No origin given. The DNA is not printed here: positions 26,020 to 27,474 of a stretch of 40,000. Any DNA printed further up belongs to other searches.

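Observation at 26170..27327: Second DGQHR paralogue, divergently transcribed, same 351-aa length if it starts at TTG 26272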

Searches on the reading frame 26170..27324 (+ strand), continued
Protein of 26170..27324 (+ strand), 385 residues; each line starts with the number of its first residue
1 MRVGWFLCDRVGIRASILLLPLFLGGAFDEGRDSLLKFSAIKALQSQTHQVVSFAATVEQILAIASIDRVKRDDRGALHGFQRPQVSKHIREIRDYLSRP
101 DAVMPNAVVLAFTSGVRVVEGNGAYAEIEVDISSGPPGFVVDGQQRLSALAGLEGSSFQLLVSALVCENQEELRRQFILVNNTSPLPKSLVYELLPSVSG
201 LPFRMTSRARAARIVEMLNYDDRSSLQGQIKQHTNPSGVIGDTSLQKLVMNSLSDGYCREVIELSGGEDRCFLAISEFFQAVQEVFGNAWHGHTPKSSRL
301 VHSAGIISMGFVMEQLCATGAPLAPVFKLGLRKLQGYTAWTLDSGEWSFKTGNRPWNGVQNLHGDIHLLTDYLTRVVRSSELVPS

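Call 49: find_homologous_proteins(query=L002:11089-11523:+, max_evalue=0.001)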
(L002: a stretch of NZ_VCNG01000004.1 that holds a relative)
Query L002:11089-11523:+ (145 aa): 25 proteins with E <= 0.001 among 79 candidates.
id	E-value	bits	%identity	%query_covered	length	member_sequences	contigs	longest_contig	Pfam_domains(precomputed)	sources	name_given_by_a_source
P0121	2.0e-82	292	96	100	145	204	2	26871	-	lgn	-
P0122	7.6e-79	280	92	99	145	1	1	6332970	-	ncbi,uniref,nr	ncbi:hypothetical protein C4C32_03935 [Pseudomonas corrugata]|uniref:Uncharacterized protein n=1 Tax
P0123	1.1e-78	280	94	100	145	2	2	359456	-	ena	-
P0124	2.3e-72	259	85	100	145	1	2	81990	-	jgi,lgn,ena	-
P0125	2.6e-72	259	85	100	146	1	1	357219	-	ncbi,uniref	ncbi:hypothetical protein ACIPL1_09050 [Pseudomonas sp. NPDC090202]|uniref:hypothetical protein n=1 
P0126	2.0e-71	256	86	100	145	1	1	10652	-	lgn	-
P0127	6.5e-71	255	85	99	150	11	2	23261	-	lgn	-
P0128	1.4e-70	254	86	98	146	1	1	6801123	-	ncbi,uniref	ncbi:hypothetical protein NUH87_28360 [Pseudomonas batumici]|uniref:hypothetical protein n=1 Tax=Pse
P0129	1.0e-67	244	81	99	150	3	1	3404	-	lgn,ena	-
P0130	1.1e-66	241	81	99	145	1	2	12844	-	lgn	-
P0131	1.4e-66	241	81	89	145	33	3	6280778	-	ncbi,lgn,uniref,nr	ncbi:hypothetical protein [Pseudomonas mosselii]|uniref:Uncharacterized protein n=1 Tax=Pseudomonas 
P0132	4.7e-66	239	78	99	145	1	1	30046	-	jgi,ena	-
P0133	3.2e-64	233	79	99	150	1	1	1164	-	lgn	-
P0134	3.0e-63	230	76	99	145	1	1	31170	-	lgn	-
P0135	3.3e-63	230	77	99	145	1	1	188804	-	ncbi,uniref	ncbi:hypothetical protein [Pseudomonas sp. NPDC090592]|uniref:hypothetical protein n=1 Tax=Pseudomon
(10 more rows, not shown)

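Call 57: predict_structure(alignment_id=A5)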
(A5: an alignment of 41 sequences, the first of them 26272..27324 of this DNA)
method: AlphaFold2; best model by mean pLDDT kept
length: 351 residues; sequences in the alignment: 41
mean_pLDDT: 86.6   pTM: 0.73
mean pLDDT of the five models: 86.6, 86.1, 85.5, 85.2, 84.8
residues with pLDDT >= 90: 184; 70-90: 141; 50-70: 24; < 50: 2
segments of 3 or more residues with pLDDT < 50: none
pLDDT, mean of each block of 10 residues (from residue 1): 92 85 92 77 68 77 83 88 90 94 88 82 85 84 69 74 75 85 94 92 92 95 93 94 97 95 94 97 82 91 89 88 90 94 73 38
secondary structure, 60 per line:
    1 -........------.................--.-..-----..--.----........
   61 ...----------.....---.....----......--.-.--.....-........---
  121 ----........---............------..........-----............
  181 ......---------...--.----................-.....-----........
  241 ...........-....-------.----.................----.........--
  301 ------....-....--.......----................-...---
elements in order: E2-9 E16-23 H24-30 H53-63 E74-78 E82-86 E91-96 E104-108 H110-117 E125-132 H136-147 H154-163 H169-186 E196-198 H208-221 H223-227 H233-251 H253-256 H269-285 H290-298 E312-315 E318-321 H329-344

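Call 59: predict_structure(alignment_id=A6)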
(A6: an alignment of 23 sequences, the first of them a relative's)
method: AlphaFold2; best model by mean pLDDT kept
length: 145 residues; sequences in the alignment: 23
mean_pLDDT: 91.0   pTM: 0.85
mean pLDDT of the five models: 91.0, 89.7, 87.0, 77.9, 76.6
residues with pLDDT >= 90: 114; 70-90: 22; 50-70: 3; < 50: 6
segments of 3 or more residues with pLDDT < 50: 1-6
pLDDT, mean of each block of 10 residues (from residue 1): 52 97 98 94 80 91 97 97 96 94 92 97 97 96 79
secondary structure, 60 per line:
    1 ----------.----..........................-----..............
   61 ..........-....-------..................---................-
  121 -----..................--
elements in order: H16-41 H47-70 H72-75 H84-100 H104-119 H126-143

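Call 61: fold_search(model_id=the predicted structure, library=pdb)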
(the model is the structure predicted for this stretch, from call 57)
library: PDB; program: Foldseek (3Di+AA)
matches with E <= 10: 177; with E <= 0.001: 0
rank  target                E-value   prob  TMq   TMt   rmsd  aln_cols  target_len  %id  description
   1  5k5d_B                1.1e-02  0.92  0.28  0.36  12.0       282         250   12  Structure of the C2221 form of Pnob8-like ParB-N domain (released 2016-06-15)
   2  5k5d_A                1.5e-02  0.90  0.26  0.34  13.1       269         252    9  Structure of the C2221 form of Pnob8-like ParB-N domain (released 2016-06-15)
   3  5k5d_C                2.0e-02  0.82  0.27  0.35  11.9       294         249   10  Structure of the C2221 form of Pnob8-like ParB-N domain (released 2016-06-15)
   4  5k5a                  1.2e-01  0.54  0.29  0.36  12.5       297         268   10  Structure of the pNOB8-like ParB N-domain (released 2016-06-15)
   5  9syj_A                1.6e-01  0.08  0.13  0.07  16.9       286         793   10  Asymmetric hexameric MmpS4-MmpL4 complex from Mycobacterium tuberculosis with "short" coiled-coil domain (released 2026-01-28)
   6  9syj_C                1.6e-01  0.07  0.13  0.08  19.4       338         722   10  Asymmetric hexameric MmpS4-MmpL4 complex from Mycobacterium tuberculosis with "short" coiled-coil domain (released 2026-01-28)
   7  8ram_O                2.3e-01  0.05  0.10  0.07  19.3       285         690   10  Structure of Sen1 bound RNA Polymerase II pre-termination complex (released 2024-10-30)
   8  7wgu_A                2.6e-01  0.05  0.11  0.11  20.3       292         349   10  Crystal structure of metal-binding protein EfeO from Escherichia coli (released 2022-12-14)
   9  8rao_O                3.2e-01  0.04  0.11  0.07  18.8       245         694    9  Structure of Sen1-ADP.BeF3-RNA complex (released 2024-10-30)
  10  7wgu_B                3.4e-01  0.06  0.15  0.15  21.4       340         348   11  Crystal structure of metal-binding protein EfeO from Escherichia coli (released 2022-12-14)
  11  5mzn                  5.3e-01  0.03  0.10  0.07  19.7       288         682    9  Helicase Sen1 (released 2017-04-19)
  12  8pe3_B                9.1e-01  0.03  0.14  0.13  19.0       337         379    9  Structure of Csm6' from Streptococcus thermophilus in complex with cyclic hexa-adenylate (cA6) (released 2023-10-04)
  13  4dnr_A                9.1e-01  0.02  0.10  0.05  18.5       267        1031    9  Crystal structure of the CusBA heavy-metal efflux complex from Escherichia coli, E716F mutant (released 2013-02-13)
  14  8s87                  9.7e-01  0.02  0.08  0.05  22.4       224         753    9  KOD-H4 DNA polymerase mutant - apo structure (released 2024-11-13)
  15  6ryk_A                1.0e+00  0.23  0.19  0.44  15.1       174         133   16  Crystal structure of the ParB-like protein PadC (released 2020-01-22)
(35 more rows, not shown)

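Call 62: fold_search(model_id=the predicted structure, library=pdb)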
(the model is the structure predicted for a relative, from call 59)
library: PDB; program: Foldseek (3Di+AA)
matches with E <= 10: 322; with E <= 0.001: 0
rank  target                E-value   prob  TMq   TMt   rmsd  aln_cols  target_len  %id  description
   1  3cax                  3.4e-01  0.25  0.30  0.14  14.7       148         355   14  Crystal structure of uncharacterized protein PF0695 (released 2008-03-18)
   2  6o7t_c                6.3e-01  0.16  0.29  0.24  13.1       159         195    9  Saccharomyces cerevisiae V-ATPase Vph1-VO (released 2019-04-03)
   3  6vq6_b                7.4e-01  0.15  0.27  0.21  16.1       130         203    5  Mammalian V-ATPase from rat brain - composite model of rotational state 1 bound to ADP and SidK (built from focused re (released 2020-03-18)
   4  4k0d_B                7.4e-01  0.13  0.24  0.24  12.8       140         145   16  Periplasmic sensor domain of sensor histidine kinase, Adeh_2942 (released 2013-06-12)
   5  4jr8                  7.9e-01  0.15  0.29  0.20   9.5       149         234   12  Crystal structure of cruxrhodopsin-3 from Haloarcula vallismortis at 2.3 angstrom resolution (released 2014-03-26)
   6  1i4t_B                7.9e-01  0.12  0.23  0.19  23.4       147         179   14  CRYSTAL STRUCTURE ANALYSIS OF RAC1-GMPPNP IN COMPLEX WITH ARFAPTIN (released 2001-05-16)
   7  8zan_A                7.9e-01  0.11  0.27  0.19  10.3       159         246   17  ExoChR2 channelrhodopsin (released 2024-09-04)
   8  3g67_B                7.9e-01  0.10  0.23  0.17  34.7       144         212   15  Crystal Structure of a Soluble Chemoreceptor from Thermotoga maritima (released 2009-07-28)
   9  4e40                  8.8e-01  0.06  0.15  0.10  22.9       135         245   11  The haptoglobin-hemoglobin receptor of Trypanosoma congolense (released 2013-01-16)
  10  4u5a_D                9.3e-01  0.10  0.23  0.20  16.7       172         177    9  Sporozoite Protein for Cell Traversal (released 2014-12-24)
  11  6xby_b                1.0e+00  0.13  0.28  0.22  15.6       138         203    6  Cryo-EM structure of V-ATPase from bovine brain, state 2 (released 2020-08-19)
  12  1h68                  1.0e+00  0.13  0.27  0.21   9.2       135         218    7  sensory rhodopsin II (released 2001-08-28)
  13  6pe4_G                1.0e+00  0.12  0.28  0.22  16.9       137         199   10  Yeast Vo motor in complex with 1 VopQ molecule (released 2020-05-20)
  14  4m70_H                1.0e+00  0.11  0.23  0.28  14.5       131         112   16  Crystal structure of potato Rx-CC domain in complex with RanGAP2-WPP domain (released 2013-11-13)
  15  6pe4_H                1.2e+00  0.14  0.30  0.28  15.6       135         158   11  Yeast Vo motor in complex with 1 VopQ molecule (released 2020-05-20)
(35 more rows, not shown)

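Call 70: fold_search(model_id=the predicted structure, library=viral)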
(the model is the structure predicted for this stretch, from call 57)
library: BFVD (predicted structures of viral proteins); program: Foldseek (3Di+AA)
matches with E <= 10: 216; with E <= 0.001: 19
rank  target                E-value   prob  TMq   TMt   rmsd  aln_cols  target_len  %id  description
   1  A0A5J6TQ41            4.2e-11  1.00  0.44  0.29  16.7       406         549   14  (no name in the UniProt tables at hand)
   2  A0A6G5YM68            8.2e-10  1.00  0.35  0.31  17.9       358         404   10  (no name in the UniProt tables at hand)
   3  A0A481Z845            2.1e-06  1.00  0.28  0.34  12.2       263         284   15  DNA-sulfur modification-associated protein [Pithovirus LCPAC304]
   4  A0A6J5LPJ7            3.1e-06  1.00  0.25  0.29  16.5       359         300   13  Uncharacterized protein [uncultured Caudovirales phage]
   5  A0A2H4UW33            7.0e-06  1.00  0.26  0.22  17.4       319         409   11  HNHc domain-containing protein [Bodo saltans virus]
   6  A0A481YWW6            8.3e-06  1.00  0.29  0.37  10.6       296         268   14  DNA-sulfur modification-associated protein [Marseillevirus LCMAC202]
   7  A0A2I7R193            1.8e-05  1.00  0.38  0.37  13.7       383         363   12  (no name in the UniProt tables at hand)
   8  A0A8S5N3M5            2.1e-05  1.00  0.48  0.58   6.9       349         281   10  Occlusion protein [Siphoviridae sp. ctRuT6]
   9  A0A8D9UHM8            6.0e-05  1.00  0.45  0.50   7.3       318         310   11  Sulfur modification protein [Bacteriophage sp.]
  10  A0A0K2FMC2            6.0e-05  1.00  0.48  0.40   8.0       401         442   11  (no name in the UniProt tables at hand)
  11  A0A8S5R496            6.0e-05  1.00  0.38  0.36  10.1       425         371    7  AIPR protein [Podoviridae sp. ct8nN1]
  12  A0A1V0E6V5            1.1e-04  0.99  0.28  0.29  17.1       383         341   13  Uncharacterized protein [Klebsiella phage vB_KpnM_BIS47]
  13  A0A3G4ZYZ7            2.0e-04  1.00  0.25  0.30  12.4       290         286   11  Uncharacterized protein [Gaeavirus sp.]
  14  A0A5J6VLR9            2.5e-04  1.00  0.28  0.27  10.6       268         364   15  HNH endonuclease 5 domain-containing protein [Megaviridae environmental sample]
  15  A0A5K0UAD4            3.2e-04  1.00  0.37  0.29  10.0       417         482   10  GmrSD restriction endonucleases N-terminal domain-containing protein [Yasminevirus sp. GU-2018]
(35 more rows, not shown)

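Call 95: search_protein_representatives(alignment_id=A6)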
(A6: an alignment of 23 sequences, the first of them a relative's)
Query: 23 sequences, 145 profile positions. Proteins with E-value up to 0.001 (for the whole library): 35; up to 1e-10: 21; up to 1e-30: 2. The best 35 are listed.
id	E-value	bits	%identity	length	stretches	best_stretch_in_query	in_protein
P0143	6.4e-66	237.1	-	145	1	1-144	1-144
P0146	4.9e-34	133.7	-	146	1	7-144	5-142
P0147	1.3e-26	109.6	-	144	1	11-140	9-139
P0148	3.1e-24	101.9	-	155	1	5-142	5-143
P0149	2.1e-23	99.2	-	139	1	5-139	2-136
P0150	3.4e-20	88.8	-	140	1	9-140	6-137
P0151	2.1e-18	83.0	-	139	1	9-134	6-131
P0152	1.0e-17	80.7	-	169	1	7-135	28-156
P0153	2.1e-17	79.7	-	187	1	4-136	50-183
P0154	7.0e-16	74.8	-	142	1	5-141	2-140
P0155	2.2e-15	73.2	-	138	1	7-137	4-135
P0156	5.6e-15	71.8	-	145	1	6-141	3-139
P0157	4.5e-13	65.7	-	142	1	10-139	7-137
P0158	4.8e-13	65.6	-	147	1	9-140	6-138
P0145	1.6e-12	63.9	-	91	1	106-144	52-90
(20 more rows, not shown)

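Call 96: find_encoding_contigs(protein=P0148, flank=8000, max_places=2)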
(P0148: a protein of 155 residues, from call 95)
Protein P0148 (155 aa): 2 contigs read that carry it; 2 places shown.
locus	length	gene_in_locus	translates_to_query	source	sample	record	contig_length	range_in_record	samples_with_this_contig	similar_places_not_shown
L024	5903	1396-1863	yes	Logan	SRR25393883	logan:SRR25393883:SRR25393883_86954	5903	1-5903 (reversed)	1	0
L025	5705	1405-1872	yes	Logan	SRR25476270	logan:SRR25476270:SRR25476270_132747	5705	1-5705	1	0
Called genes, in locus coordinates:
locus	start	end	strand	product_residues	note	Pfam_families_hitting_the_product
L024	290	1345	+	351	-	PF14072:DndB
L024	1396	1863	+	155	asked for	-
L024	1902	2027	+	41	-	-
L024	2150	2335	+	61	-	PF21247:Fic-like_C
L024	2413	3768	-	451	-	PF02661:Fic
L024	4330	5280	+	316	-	PF11726:YagK_YfjJ_C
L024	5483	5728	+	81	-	PF02604:PhdYeFM_antitox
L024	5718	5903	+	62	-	?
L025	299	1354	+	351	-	PF14072:DndB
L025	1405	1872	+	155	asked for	-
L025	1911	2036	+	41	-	-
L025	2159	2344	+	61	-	PF21247:Fic-like_C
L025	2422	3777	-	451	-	PF02661:Fic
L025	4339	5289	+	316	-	PF11726:YagK_YfjJ_C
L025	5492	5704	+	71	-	?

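Call 97: find_encoding_contigs(protein=P0154, flank=8000, max_places=2)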
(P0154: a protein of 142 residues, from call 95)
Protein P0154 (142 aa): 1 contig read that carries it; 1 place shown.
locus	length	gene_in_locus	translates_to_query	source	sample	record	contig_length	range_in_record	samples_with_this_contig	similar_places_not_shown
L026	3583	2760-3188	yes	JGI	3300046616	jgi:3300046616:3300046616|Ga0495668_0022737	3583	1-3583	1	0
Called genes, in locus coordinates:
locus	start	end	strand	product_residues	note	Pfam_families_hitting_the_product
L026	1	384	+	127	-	?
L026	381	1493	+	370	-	PF14072:DndB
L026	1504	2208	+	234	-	PF06508:QueC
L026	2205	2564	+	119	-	PF01242:PTPS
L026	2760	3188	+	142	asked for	-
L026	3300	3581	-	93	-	?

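Call 99: list_cluster_members(proteins=[window:26272-27324:+, window:26170-27324:+, P0001])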
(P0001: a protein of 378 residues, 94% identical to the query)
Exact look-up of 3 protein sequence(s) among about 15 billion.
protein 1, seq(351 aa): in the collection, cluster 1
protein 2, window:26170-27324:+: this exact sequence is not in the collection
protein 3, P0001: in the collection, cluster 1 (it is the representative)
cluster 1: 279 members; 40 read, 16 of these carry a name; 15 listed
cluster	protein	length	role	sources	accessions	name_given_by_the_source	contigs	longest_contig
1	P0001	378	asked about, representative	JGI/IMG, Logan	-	DGQHR domain-containing protein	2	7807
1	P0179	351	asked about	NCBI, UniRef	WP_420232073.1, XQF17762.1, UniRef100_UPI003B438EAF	DGQHR domain-containing protein DpdB [Pseudomonas sp. ABY48] | DGQHR domain-containing protein DpdB n=1 Tax=Pseudomonas sp. ABY48 TaxID=3402865 ...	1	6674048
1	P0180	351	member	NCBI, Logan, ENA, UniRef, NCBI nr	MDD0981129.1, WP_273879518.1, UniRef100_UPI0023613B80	DGQHR domain-containing protein DpdB [Pseudomonas shahriarae] | DGQHR domain-containing protein DpdB n=1 Tax=Pseudomonas shahriarae TaxID=2745512 ...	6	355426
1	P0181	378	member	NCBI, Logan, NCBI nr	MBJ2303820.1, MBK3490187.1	DGQHR domain-containing protein [Pseudomonas sp. MF2857] | DGQHR domain-containing protein [Pseudomonas sp. MF2846]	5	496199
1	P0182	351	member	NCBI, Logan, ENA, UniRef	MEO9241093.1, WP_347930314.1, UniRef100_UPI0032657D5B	DGQHR domain-containing protein DpdB [Pseudomonas inefficax] | DGQHR domain-containing protein DpdB n=1 Tax=Pseudomonas inefficax TaxID=2078786 ...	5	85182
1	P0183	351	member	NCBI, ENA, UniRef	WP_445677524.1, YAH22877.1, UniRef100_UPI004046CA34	DGQHR domain-containing protein DpdB [Pseudomonas putida] | DGQHR domain-containing protein DpdB n=1 Tax=Pseudomonas putida TaxID=303 ...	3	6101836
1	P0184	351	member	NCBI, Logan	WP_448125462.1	DGQHR domain-containing protein DpdB [Pseudomonas veronii]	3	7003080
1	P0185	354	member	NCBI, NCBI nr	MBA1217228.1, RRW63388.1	DGQHR domain-containing protein [Pseudomonas fulva]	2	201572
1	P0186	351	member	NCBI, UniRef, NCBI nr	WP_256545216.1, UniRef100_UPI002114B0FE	DGQHR domain-containing protein DpdB [Pseudomonas sp. JY-Q] | DGQHR domain-containing protein DpdB n=1 Tax=Pseudomonas sp. JY-Q TaxID=1338689 ...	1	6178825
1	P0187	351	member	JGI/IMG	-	DGQHR domain-containing protein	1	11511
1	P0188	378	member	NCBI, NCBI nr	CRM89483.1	DGQHR domain protein [Pseudomonas sp. 22 E 5]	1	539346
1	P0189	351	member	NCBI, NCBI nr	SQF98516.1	DGQHR domain [Paucimonas lemoignei]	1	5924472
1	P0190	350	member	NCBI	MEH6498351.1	MAG: DGQHR domain-containing protein DpdB [Pseudoalteromonas distincta]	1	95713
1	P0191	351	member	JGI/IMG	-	DGQHR domain-containing protein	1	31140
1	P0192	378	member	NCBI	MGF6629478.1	DGQHR domain-containing protein [Pseudomonas frederiksbergensis]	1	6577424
